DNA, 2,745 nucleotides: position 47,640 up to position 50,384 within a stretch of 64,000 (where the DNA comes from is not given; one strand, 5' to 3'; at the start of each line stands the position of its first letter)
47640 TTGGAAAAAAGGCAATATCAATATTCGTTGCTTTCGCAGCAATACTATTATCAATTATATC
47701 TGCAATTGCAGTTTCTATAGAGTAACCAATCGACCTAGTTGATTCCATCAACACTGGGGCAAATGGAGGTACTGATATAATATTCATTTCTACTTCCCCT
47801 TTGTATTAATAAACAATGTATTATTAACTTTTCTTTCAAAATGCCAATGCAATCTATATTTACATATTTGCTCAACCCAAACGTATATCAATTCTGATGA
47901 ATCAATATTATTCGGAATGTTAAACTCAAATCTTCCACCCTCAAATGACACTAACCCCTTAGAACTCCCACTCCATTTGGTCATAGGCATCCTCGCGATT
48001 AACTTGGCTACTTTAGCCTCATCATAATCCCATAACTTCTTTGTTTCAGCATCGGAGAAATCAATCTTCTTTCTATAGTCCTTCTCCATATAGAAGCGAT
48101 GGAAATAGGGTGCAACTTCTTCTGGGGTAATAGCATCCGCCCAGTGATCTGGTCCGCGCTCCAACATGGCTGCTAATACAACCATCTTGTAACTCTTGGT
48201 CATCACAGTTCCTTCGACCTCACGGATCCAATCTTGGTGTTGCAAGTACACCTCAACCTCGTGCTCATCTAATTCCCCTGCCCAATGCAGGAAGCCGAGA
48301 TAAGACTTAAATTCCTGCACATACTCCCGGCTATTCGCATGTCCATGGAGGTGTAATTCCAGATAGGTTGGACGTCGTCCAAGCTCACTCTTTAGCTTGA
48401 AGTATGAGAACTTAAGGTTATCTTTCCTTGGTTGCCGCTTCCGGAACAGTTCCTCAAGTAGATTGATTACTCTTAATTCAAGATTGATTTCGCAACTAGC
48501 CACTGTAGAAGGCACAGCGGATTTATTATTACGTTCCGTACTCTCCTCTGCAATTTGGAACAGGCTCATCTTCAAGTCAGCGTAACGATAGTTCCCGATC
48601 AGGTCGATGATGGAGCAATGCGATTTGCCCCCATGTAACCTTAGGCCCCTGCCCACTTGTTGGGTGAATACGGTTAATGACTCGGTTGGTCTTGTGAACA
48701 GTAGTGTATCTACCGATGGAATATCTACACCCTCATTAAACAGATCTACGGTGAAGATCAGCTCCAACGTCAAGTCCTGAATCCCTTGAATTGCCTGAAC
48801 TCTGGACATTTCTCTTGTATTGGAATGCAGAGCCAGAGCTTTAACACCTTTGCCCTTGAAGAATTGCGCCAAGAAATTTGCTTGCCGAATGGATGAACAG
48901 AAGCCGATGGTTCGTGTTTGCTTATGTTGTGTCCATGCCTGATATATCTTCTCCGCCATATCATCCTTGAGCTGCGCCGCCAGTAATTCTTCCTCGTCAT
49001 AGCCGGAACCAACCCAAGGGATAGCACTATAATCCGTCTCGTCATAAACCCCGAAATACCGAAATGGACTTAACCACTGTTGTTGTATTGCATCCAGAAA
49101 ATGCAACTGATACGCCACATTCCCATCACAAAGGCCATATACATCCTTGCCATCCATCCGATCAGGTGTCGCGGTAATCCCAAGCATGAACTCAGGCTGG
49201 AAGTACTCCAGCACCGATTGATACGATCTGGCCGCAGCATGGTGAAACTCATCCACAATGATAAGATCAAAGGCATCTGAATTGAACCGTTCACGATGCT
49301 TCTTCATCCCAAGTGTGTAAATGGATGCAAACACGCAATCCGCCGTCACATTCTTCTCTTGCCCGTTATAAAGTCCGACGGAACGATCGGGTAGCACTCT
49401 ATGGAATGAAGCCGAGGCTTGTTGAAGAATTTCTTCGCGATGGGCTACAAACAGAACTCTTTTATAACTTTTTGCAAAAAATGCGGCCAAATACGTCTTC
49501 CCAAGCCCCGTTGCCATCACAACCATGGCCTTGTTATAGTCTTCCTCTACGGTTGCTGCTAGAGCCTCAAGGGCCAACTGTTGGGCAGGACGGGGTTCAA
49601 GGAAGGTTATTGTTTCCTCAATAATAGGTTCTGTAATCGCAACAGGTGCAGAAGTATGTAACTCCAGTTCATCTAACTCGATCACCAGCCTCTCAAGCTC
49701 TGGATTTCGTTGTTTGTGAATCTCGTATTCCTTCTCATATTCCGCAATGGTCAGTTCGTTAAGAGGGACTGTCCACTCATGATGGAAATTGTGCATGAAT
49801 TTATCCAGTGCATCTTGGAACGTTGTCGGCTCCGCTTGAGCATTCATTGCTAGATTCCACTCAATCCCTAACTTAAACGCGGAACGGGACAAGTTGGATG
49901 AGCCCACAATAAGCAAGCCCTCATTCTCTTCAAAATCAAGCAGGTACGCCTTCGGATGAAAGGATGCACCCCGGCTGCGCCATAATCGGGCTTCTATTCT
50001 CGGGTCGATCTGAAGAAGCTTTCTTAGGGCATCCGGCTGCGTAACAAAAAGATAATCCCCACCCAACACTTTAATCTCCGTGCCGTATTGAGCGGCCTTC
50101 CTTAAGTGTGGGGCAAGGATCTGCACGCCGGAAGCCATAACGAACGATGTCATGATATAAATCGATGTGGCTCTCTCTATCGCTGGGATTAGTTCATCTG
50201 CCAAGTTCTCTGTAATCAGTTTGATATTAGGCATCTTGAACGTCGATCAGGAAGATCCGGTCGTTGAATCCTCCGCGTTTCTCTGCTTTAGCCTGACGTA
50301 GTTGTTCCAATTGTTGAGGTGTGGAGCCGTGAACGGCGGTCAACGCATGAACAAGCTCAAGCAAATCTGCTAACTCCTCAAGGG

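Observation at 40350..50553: Seven-gene candidate defence operon: MazG-like + PLD/SF2-helicase + GHKL ATPase + DEAD-Z1 ATPase + PD-(D/E)xK nuclease + AIPR + 77-aa protein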

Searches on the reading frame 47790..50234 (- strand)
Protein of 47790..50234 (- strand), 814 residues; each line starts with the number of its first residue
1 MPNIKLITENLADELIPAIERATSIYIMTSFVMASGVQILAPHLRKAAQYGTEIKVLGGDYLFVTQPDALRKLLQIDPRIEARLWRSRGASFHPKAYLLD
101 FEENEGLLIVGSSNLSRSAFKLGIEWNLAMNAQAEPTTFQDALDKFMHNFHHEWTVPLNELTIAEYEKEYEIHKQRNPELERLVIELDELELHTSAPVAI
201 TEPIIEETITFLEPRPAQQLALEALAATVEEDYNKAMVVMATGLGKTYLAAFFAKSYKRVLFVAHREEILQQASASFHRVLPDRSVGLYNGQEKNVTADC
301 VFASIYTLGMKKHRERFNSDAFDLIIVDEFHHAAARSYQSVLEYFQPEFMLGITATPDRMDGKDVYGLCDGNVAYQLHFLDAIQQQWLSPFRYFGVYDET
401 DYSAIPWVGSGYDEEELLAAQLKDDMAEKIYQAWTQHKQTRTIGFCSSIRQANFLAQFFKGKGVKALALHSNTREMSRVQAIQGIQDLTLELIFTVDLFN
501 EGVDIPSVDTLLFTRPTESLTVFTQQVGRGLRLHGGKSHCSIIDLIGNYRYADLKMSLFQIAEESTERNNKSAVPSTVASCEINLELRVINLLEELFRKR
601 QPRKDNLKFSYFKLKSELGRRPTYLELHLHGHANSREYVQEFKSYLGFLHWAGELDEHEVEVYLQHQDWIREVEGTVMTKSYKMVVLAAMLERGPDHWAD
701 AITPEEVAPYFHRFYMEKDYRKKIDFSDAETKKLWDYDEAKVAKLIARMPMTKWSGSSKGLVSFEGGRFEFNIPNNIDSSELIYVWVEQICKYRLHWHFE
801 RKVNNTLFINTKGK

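Call 4: search_protein_families(library=pfam, proteins=[window:47790-50234:-], max_evalue=0.01)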
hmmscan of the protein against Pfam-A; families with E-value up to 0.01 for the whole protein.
window:47790-50234:- (814 aa): 6 families
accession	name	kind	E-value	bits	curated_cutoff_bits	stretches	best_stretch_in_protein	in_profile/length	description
PF04851.21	ResIII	-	2.2e-38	132.2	22.5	1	212-359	2-164/164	Type III restriction enzyme, res subunit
PF00271.37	Helicase_C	-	1.7e-13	51.2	23.5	1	429-533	5-109/110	Helicase conserved C-terminal domain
PF13091.12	PLDc_2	-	1.6e-07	31.7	27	1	15-147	1-125/132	PLD-like domain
PF00270.35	DEAD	-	8.4e-07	29.3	26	1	216-358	2-161/167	DEAD/DEAH box helicase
PF18766.7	SWI2_SNF2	-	3.1e-05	24.2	26.7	1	218-393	2-190/221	SWI2/SNF2 ATPase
PF18780.6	HNH_repeat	-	0.00085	20.1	26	1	613-653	12-52/54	Homing endonuclease associated repeat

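Call 5: search_protein_families(library=padloc, proteins=[window:47790-50234:-], max_evalue=0.01)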
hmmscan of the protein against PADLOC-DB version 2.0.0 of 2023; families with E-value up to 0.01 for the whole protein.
window:47790-50234:- (814 aa): 24 families
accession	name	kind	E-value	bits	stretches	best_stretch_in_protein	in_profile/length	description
PDLC03659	mREase_IV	-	1.8e-88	295.5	1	10-556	35-575/945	Type IV methyl-directed restriction enzyme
PDLC03658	mREase_IV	-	9.5e-78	259.9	1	12-554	41-566/953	Type IV methyl-directed restriction enzyme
PDLC02707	PbeA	-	8.1e-30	102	2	86-394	131-453/672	PbeA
PDLC03047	REase_I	-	5.8e-28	95.2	2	217-436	347-569/1107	Type I restriction enzyme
PDLC02704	PbeA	-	1e-21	75.1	3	423-547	528-645/682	PbeA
PDLC03049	REase_I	-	3.5e-19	66.3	1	198-396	153-361/807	Type I restriction enzyme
PDLC02706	PbeA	-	2.9e-12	44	2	476-547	602-673/722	PbeA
PDLC01439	typeIV_DinG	-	4.2e-09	33.6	1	212-273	14-75/575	CAS-IV-A; associated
PDLC02705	PbeA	-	2.2e-08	30.7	1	301-385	351-440/691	PbeA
PDLC02870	DpdF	-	1.1e-07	28.8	1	427-566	211-347/534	DpdF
PDLC03597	REase_MTase_IIG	-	2.2e-07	26.8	1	496-543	558-605/1646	Type IIG restriction enzyme-methyltransferase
PDLC03042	REase_I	-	1.2e-05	20.9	1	491-536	788-833/1170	Type I restriction enzyme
PDLC02703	PbeA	-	7.6e-05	19.5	0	323-396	368-446/626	PbeA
PDLC02861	DpdF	-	8e-05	19.1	1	423-532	223-332/611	DpdF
PDLC02503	BrxHI|BrxHII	-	9.3e-05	18.9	1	434-542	243-351/698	BrxHI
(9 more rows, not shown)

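Call 11: find_homologous_proteins(query=window:47790-50234:-, max_evalue=1e-10)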
Query window:47790-50234:- (814 aa): 7997 proteins with E <= 1e-10 among 8000 candidates; the best 120 are listed.
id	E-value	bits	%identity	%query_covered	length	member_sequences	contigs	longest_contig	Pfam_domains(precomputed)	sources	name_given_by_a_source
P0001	0.0e+0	1871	100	100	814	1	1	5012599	PF00270.36,PF13091.13,PF00271.38,PF04851.22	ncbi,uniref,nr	ncbi:DNA helicase [Paenibacillus swuensis]|uniref:DNA helicase n=1 Tax=Paenibacillus swuensis TaxID=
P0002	0.0e+0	1250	68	99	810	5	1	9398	PF00270.36,PF13091.13,PF18766.8,PF00271.38,PF04851.22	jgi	-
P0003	0.0e+0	1248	68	99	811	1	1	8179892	PF00270.36,PF13091.13,PF00271.38,PF04851.22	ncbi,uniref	ncbi:DEAD/DEAH box helicase family protein [Paenibacillus sp. WC2504]|uniref:DEAD/DEAH box helicase 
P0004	0.0e+0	1246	67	99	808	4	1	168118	PF00270.36,PF13091.13,PF18766.8,PF00271.38,PF04851.22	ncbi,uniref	ncbi:DEAD/DEAH box helicase family protein [Paenibacillus sp. KR2-11]|uniref:DEAD/DEAH box helicase 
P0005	0.0e+0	1242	67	99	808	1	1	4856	PF00270.36,PF13091.13,PF00271.38,PF04851.22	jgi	jgi:superfamily II DNA or RNA helicase/HKD family nuclease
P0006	0.0e+0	1236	66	99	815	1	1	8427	PF00270.36,PF13091.13,PF00271.38,PF04851.22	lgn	-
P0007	0.0e+0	1223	66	99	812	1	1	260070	PF00270.36,PF13091.13,PF00271.38,PF04851.22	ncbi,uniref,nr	ncbi:DEAD/DEAH box helicase family protein [Paenibacillus athensensis]|uniref:DNA helicase n=1 Tax=P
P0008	0.0e+0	1223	66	99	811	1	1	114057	PF00270.36,PF13091.13,PF00271.38,PF04851.22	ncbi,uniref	ncbi:DEAD/DEAH box helicase family protein [Paenibacillus solisilvae]|uniref:DEAD/DEAH box helicase 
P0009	0.0e+0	1188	64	99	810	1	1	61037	PF00270.36,PF13091.13,PF00271.38,PF04851.22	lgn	-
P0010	0.0e+0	1183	65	98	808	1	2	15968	PF00270.36,PF18780.7,PF13091.13,PF00271.38,PF04851.22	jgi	jgi:superfamily II DNA or RNA helicase/HKD family nuclease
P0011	0.0e+0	1172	64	99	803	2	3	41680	PF00270.36,PF18780.7,PF13091.13,PF00271.38,PF04851.22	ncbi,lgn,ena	-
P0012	0.0e+0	1172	64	98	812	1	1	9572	PF00270.36,PF18780.7,PF13091.13,PF00271.38,PF04851.22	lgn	-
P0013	0.0e+0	1170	64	99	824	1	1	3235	PF13091.13,PF00271.38,PF04851.22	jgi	-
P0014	0.0e+0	1170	63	98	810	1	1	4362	PF00270.36,PF18780.7,PF13091.13,PF00271.38,PF04851.22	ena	-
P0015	0.0e+0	1167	63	98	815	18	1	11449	PF13091.13,PF00271.38,PF04851.22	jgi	jgi:superfamily II DNA or RNA helicase/HKD family nuclease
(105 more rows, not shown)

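Call 13: find_related_loci(query=A1, collection=genome_contigs, flank=10000)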
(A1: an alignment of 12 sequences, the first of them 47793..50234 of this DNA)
Query A1 (814 aa) in genome_contigs; peptide patterns used: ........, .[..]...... (x = any residue, [..] = any of these).
600 stretches matched a pattern (row limit reached: there are more); 588 encode a relative of the query (tblastn E <= 1e-3); the best 80 are kept; 80 distinct loci.
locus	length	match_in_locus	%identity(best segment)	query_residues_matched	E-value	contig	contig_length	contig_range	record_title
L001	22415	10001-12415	63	1-802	0e+0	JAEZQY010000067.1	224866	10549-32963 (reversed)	MAG: Bacillota bacterium isolate OH_PBB_113 k127_1554938, whole genome shotgun sequence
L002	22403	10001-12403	63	3-802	0e+0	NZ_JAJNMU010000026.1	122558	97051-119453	Paenibacillus periandrae strain PM10 NODE_26_length_122558_cov_43.152298, whole genome shotgun sequence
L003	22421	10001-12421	61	3-803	0e+0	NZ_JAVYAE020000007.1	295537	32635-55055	Paenibacillus hubeiensis strain ES5-4 NODE_7_length_295537_cov_97.743241, whole genome shotgun sequence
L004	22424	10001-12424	62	3-803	0e+0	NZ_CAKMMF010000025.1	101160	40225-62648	Paenibacillus plantiphilus strain CIP 111893, whole genome shotgun sequence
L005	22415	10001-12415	60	3-801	0e+0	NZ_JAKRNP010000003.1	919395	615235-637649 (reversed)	Paenibacillus sp. ACRSA NODE_3_length_919395_cov_19.098584_pilon, whole genome shotgun sequence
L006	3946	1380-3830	59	1-810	0e+0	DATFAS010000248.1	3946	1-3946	MAG TPA_asm: Bacillota bacterium isolate SMAG_U8508 k141_606062, whole genome shotgun sequence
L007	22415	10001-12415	60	3-801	0e+0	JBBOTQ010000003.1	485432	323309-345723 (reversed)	Priestia sp. FSL H7-0729 PS01415_SAMN25893906_3, whole genome shotgun sequence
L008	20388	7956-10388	60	1-806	0e+0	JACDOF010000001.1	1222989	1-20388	MAG: Brevibacillus sp. isolate GB_MAG14_061 c_000000000001, whole genome shotgun sequence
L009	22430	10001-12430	60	1-804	0e+0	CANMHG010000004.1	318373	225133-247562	uncultured Bacillaceae bacterium isolate 4-1415.fasta genome assembly, contig: NODE_4, whole genome shotgun sequence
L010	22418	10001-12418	59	3-801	0e+0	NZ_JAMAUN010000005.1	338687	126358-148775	Paenibacillus polysaccharolyticus strain MER 26 NODE_5_length_338687_cov_69.303246, whole genome shotgun sequence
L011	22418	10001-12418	58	3-801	0e+0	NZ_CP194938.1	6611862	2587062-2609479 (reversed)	Paenibacillus amylolyticus strain Lu_Sv_028 chromosome, complete genome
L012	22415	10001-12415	59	3-801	0e+0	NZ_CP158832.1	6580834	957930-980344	Paenibacillus amylolyticus strain PAE5 chromosome, complete genome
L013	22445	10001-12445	58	1-804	0e+0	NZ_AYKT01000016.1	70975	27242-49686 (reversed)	Geobacillus thermodenitrificans subsp. thermodenitrificans DSM 465 contig19, whole genome shotgun sequence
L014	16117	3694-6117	58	1-802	0e+0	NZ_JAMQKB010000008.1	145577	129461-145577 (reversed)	Terrihalobacillus insolitus strain 3ASR75-11 NODE_8_length_145577_cov_45.759615, whole genome shotgun sequence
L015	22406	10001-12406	56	1-802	0e+0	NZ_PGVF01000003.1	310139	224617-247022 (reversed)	Bacillus sp. M6-12 contig_3, whole genome shotgun sequence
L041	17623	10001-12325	37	19-808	1e-150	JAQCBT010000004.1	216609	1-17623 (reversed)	MAG: Proteobacteria bacterium isolate casp15-mb.167 NODE_49_length_216609_cov_0.115131, whole genome shotgun sequence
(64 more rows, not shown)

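Call 36: search_protein_families(library=ncbifam, proteins=[window:47790-50234:-], max_evalue=0.01)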
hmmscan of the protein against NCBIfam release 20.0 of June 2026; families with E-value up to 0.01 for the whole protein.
window:47790-50234:- (814 aa): 15 families
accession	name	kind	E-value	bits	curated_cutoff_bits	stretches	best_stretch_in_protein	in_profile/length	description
NF053632.1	heli_RadD_YejH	equivalog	3.7e-33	114.6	720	1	215-560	4-363/573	DNA repair helicase RadD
NF046051.1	restrict_EcoAI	equivalog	5.9e-33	114.2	550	1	169-548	113-531/768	EcoAI/FtnUII family type I restriction enzme subunit R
NF008521.0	PRK11448.1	equivalog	5.5e-16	57.8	729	2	205-331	404-550/1123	type I restriction-modification system endonuclease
TIGR04095.1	dnd_restrict_1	equivalog_domain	1.5e-15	57.2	600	2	284-397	95-211/451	DNA phosphorothioation system restriction enzyme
NF003673.1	PRK05298.1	equivalog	2.8e-13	49.1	743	2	424-510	430-514/653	excinuclease ABC subunit UvrB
TIGR00631.1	uvrb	equivalog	1.8e-12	46.3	750.1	1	424-509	430-513/658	excinuclease ABC subunit UvrB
NF010337.0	PRK13766.1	equivalog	3.9e-12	45.1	610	2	212-359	15-175/781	Hef nuclease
NF045503.1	repair_heli_XPB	equivalog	1.2e-10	40.6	610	1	206-508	176-482/548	DNA repair helicase XPB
TIGR00614.1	recQ_fam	subfamily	5.4e-07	28.8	219.8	1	425-607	211-389/470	RecQ family ATP-dependent DNA helicase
TIGR01389.1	recQ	equivalog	8.2e-06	24.5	640.2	1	419-571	204-350/591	DNA helicase RecQ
NF008744.0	PRK11776.1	equivalog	1.9e-05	23.4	524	1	427-555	230-358/460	ATP-dependent RNA helicase DbpA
NF008394.0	PRK11192.1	equivalog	0.00013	21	507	1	430-532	238-340/441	ATP-dependent RNA helicase SrmB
NF053636.1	DDHlcsCsdAPsy1082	equivalog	0.0047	15.5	890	1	435-557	239-367/512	DEAD/DEAH box helicase CsdA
NF042913.1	CyRepA1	equivalog_domain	0.0085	15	200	0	242-487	11-238/595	plasmid replication protein, CyRepA1 family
TIGR03158.1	cas3_cyano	exception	0.0094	15.1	69.1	0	315-347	141-171/357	type I-D CRISPR-associated helicase Cas3'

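Call 59: search_solved_structures(query=window:47790-50234:-, max_evalue=0.00001)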
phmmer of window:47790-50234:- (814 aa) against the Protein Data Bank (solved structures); distinct sequences matched with E-value up to 0.00001: 10.
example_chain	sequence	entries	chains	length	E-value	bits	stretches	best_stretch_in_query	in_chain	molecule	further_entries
7clg_A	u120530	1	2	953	2.7e-78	267.4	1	9-570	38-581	Putative helicase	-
3h1t_A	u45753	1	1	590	1.3e-22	83.3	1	212-407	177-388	Type I site-specific restriction-modification system, R (Restriction) subunit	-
6jde_B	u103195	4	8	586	6.3e-20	74.4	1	214-549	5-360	Putative DNA repair helicase RadD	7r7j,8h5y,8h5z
6p4f_A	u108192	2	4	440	1.7e-13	53.1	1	221-389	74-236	DNA-dependent ATPase XPBII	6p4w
5tnu_A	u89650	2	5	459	2e-13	52.9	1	221-389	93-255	DNA-dependent ATPase XPBII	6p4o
6p66_A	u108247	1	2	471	1.6e-10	43.2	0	235-377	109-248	DNA repair protein RAD25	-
2fwr_A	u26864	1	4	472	1.7e-10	43.2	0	235-377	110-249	DNA repair protein RAD25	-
2d7d_A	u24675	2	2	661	8.8e-07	30.9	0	447-512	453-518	UvrABC system protein B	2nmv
3v4r_A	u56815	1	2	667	8.9e-07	30.9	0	447-512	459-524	UvrABC system protein B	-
2fz4_A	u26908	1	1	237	7.6e-06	27.8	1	235-363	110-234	DNA repair protein RAD25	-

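Call 81: search_protein_families(library=pfam, proteins=[L010:13263-15185:+, L041:8997-9524:+, L001:9611-9823:+], max_evalue=0.001)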
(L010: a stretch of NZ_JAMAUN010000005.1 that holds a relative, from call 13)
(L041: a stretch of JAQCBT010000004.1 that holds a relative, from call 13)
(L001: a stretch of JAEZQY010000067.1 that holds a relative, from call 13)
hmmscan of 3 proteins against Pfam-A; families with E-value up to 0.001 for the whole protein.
L010:13263-15185:+ (640 aa): 10 families
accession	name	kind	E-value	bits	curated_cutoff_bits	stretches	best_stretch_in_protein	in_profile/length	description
PF13361.12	UvrD_C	-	9e-21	75.1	25.6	2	543-611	278-348/350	UvrD-like helicase C-terminal domain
PF08378.17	NERD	-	1.4e-12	48.5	22.1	1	14-109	3-96/111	Nuclease-related domain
PF00580.27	UvrD-helicase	-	4.2e-11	43.5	23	1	236-329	5-85/271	UvrD/REP helicase N-terminal domain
PF13245.12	AAA_19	-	1.2e-10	42.2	25.1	1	240-398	6-130/134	AAA domain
PF13538.12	UvrD_C_2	-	6.4e-06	26.4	27.4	1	555-608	4-51/52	UvrD-like helicase C-terminal domain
PF04851.21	ResIII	-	1.6e-05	25.3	22.5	1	230-365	20-133/164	Type III restriction enzyme, res subunit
PF13604.12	AAA_30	-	6.7e-05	23.1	27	1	236-396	6-127/191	AAA domain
PF13401.12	AAA_22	-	9e-05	23.2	27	1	249-386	9-116/130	AAA domain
PF25199.1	nSTAND_NTPase5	-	0.00026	21.3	34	0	244-288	40-83/145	Novel STAND NTPase 5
PF13087.12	AAA_12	-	0.00037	20.6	27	0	414-604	14-186/195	AAA domain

L041:8997-9524:+ (175 aa): 1 family
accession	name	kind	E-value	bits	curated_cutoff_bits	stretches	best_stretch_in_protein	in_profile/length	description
PF10263.15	SprT-like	-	1.4e-15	57.5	25.6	1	38-113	18-96/108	SprT-like family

L001:9611-9823:+ (70 aa): 0 families

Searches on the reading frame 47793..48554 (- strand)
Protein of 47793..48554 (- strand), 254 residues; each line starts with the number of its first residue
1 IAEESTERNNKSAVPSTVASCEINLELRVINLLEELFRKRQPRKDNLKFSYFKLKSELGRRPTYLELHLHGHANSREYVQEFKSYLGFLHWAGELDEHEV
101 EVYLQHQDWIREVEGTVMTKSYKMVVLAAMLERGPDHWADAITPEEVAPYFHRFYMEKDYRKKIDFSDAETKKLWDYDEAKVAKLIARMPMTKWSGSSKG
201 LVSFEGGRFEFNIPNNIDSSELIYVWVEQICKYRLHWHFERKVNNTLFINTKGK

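Call 67: predict_structure(alignment_id=A3)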
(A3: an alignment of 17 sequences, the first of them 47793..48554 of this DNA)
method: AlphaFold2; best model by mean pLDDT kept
length: 254 residues; sequences in the alignment: 17
mean_pLDDT: 75.7   pTM: 0.69
mean pLDDT of the five models: 75.7, 74.2, 74.1, 72.3, 72.0
residues with pLDDT >= 90: 85; 70-90: 80; 50-70: 50; < 50: 39
segments of 3 or more residues with pLDDT < 50: 1-14, 21-27, 164-166, 244-254
pLDDT, mean of each block of 10 residues (from residue 1): 39 49 48 58 87 96 93 89 94 96 92 80 85 91 90 75 53 71 78 57 83 76 93 84 48 41
secondary structure, 60 per line:
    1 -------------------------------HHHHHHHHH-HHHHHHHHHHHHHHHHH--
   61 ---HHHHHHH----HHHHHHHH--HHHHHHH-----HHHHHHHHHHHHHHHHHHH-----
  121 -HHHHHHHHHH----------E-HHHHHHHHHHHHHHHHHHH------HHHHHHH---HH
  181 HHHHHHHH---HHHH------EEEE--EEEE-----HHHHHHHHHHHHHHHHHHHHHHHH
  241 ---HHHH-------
elements in order: H32-40 H42-58 H64-70 H75-82 H85-91 H97-115 H122-131 H144-162 H169-175 H179-188 H192-195 E202-205 E208-211 H217-240 H244-247
